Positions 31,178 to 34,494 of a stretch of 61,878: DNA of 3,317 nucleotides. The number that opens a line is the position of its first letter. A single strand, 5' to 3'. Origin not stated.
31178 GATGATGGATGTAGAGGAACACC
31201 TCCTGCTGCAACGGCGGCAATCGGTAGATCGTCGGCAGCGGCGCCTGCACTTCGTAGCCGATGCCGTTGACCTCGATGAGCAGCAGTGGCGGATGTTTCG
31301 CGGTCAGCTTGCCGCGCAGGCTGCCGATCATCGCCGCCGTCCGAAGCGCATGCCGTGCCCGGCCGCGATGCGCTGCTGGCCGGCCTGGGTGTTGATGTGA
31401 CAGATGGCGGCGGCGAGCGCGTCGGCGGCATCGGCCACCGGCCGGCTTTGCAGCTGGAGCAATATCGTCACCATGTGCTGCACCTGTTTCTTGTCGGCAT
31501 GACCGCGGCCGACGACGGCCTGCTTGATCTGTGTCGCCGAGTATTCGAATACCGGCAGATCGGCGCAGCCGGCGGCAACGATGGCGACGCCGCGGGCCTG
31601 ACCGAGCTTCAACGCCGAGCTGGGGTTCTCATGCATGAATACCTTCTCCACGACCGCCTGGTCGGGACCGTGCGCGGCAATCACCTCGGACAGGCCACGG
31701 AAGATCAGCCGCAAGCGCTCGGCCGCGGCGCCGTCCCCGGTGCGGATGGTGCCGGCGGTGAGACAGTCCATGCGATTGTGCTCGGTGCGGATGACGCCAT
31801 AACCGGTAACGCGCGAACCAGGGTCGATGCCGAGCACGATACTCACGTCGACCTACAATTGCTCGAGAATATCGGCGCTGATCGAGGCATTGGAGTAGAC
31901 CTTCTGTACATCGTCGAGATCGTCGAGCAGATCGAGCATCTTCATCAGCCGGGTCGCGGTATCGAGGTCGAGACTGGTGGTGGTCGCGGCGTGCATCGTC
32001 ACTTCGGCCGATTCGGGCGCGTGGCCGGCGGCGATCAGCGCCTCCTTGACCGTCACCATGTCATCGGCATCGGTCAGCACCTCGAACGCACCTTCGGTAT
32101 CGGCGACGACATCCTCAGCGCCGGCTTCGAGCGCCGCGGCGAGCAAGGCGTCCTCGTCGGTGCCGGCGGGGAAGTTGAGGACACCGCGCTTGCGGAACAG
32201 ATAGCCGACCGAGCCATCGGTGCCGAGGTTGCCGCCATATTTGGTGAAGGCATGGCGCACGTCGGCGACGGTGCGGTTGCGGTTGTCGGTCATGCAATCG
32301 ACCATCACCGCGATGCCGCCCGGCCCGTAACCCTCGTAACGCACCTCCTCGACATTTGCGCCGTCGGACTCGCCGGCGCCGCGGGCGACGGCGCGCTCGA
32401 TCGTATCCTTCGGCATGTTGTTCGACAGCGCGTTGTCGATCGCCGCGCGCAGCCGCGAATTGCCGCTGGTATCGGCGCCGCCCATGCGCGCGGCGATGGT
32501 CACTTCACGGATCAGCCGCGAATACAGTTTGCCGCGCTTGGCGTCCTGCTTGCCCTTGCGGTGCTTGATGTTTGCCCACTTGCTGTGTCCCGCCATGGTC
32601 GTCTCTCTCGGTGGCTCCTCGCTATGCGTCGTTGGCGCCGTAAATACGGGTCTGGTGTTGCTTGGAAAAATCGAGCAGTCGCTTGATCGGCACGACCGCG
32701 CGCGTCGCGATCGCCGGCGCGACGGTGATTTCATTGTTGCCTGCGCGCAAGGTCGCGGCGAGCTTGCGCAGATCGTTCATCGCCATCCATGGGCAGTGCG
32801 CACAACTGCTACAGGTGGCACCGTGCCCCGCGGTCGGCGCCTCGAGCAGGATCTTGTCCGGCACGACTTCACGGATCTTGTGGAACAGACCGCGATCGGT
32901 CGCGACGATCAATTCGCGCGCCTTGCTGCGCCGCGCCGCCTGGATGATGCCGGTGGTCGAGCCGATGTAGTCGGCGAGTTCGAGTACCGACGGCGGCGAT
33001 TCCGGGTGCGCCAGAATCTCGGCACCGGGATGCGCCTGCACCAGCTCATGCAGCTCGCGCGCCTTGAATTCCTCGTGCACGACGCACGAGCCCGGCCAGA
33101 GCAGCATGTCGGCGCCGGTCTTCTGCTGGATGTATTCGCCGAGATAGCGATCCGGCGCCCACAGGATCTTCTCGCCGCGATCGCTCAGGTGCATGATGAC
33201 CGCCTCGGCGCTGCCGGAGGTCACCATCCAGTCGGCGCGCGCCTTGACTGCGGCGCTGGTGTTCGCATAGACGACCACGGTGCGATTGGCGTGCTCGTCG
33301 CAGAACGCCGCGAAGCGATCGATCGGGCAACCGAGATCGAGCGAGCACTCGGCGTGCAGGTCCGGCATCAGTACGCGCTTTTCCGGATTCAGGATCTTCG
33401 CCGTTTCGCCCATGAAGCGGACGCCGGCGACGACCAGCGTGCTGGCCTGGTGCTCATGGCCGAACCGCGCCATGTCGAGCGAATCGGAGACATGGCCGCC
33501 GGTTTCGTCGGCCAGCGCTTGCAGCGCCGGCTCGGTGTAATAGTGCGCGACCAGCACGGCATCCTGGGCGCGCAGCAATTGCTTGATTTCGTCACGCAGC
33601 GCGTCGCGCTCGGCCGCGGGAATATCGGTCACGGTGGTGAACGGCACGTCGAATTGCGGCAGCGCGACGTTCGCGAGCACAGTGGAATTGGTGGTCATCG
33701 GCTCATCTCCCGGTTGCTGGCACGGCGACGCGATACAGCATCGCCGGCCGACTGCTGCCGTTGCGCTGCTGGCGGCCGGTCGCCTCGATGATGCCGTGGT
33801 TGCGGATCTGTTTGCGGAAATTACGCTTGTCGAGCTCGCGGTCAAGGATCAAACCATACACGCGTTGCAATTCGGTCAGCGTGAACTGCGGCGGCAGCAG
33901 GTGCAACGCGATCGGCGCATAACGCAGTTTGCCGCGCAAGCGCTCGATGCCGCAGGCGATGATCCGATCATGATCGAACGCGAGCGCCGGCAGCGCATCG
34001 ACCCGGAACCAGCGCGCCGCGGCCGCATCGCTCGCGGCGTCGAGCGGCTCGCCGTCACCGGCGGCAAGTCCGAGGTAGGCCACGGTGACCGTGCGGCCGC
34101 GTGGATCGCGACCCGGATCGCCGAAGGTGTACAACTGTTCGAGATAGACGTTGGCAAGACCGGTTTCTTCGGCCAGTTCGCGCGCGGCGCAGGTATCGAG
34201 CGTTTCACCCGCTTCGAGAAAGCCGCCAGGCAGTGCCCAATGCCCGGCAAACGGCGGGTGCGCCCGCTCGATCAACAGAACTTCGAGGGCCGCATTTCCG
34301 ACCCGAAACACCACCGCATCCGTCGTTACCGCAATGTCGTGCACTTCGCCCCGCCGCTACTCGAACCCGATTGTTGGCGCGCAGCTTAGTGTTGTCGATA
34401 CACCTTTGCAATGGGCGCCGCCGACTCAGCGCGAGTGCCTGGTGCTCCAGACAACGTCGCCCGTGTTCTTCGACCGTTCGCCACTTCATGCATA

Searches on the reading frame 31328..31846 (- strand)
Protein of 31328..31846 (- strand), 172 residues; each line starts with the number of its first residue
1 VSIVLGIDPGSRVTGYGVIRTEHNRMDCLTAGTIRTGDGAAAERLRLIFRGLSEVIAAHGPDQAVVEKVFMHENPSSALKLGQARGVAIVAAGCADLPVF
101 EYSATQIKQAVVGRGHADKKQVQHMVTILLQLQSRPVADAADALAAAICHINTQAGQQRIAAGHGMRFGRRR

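Call 20: search_protein_families(library=pfam, proteins=[window:31328-31846:-], max_evalue=0.00001)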
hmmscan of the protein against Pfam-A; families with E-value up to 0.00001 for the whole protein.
window:31328-31846:- (172 aa): 1 family
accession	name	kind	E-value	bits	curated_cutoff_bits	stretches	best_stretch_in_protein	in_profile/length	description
PF02075.23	RuvC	-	1.7e-55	187.4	22.2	1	4-150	1-148/148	Crossover junction endodeoxyribonuclease RuvC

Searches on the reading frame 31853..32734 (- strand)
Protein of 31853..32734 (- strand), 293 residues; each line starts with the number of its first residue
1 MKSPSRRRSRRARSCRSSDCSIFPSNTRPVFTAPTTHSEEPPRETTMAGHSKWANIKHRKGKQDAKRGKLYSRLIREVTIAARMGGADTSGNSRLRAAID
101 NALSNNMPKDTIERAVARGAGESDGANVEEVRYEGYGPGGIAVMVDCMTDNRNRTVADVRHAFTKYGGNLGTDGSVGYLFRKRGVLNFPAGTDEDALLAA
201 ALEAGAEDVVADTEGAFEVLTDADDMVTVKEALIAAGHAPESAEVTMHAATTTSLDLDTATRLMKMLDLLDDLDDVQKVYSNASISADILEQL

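Call 20: search_protein_families(library=pfam, proteins=[window:31853-32734:-], max_evalue=0.00001)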
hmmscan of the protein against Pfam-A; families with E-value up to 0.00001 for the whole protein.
window:31853-32734:- (293 aa): 2 families
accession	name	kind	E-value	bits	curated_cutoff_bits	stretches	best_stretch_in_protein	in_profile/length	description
PF01709.26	Transcrip_reg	-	1.1e-58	197.9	27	1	129-283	2-160/160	TACO1/YebC second and third domain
PF20772.2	TACO1_YebC_N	-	1.5e-33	115.5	36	1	51-122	1-73/73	TACO1/YebC protein N-terminal domain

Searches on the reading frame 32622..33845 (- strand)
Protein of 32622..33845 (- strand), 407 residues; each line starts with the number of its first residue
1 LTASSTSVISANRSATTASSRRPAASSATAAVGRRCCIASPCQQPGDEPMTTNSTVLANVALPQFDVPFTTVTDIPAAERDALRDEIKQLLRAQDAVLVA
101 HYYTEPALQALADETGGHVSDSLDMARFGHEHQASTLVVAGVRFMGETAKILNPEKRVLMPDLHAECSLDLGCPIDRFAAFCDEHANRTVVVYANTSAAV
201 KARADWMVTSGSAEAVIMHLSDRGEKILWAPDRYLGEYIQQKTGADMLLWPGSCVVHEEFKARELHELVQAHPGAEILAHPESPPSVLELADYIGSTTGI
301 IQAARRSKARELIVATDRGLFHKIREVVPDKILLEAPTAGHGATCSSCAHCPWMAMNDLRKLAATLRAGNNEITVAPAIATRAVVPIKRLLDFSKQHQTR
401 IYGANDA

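Call 20: search_protein_families(library=pfam, proteins=[window:32622-33845:-], max_evalue=0.00001)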
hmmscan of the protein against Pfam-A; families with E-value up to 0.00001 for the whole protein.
window:32622-33845:- (407 aa): 1 family
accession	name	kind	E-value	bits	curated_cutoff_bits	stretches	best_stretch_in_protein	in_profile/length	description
PF02445.21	NadA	-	4.2e-100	335.1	27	1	86-391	2-294/295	Quinolinate synthetase A protein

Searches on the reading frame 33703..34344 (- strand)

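Call 20: search_protein_families(library=pfam, proteins=[window:33703-34344:-], max_evalue=0.00001)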
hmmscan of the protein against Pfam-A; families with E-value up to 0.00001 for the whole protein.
window:33703-34344:- (213 aa): 3 families
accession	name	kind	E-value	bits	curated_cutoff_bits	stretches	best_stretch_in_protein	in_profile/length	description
PF21906.2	NrtR_WHD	-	3.9e-24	85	27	1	147-205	2-60/61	NrtR DNA-binding winged helix domain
PF00293.34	NUDIX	-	5.3e-24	85.2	21.1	1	10-128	8-130/134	NUDIX domain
PF19368.5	AraR_C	-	2.3e-11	44.2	23.8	1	142-207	1-67/82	AraR C-terminal winged HTH domain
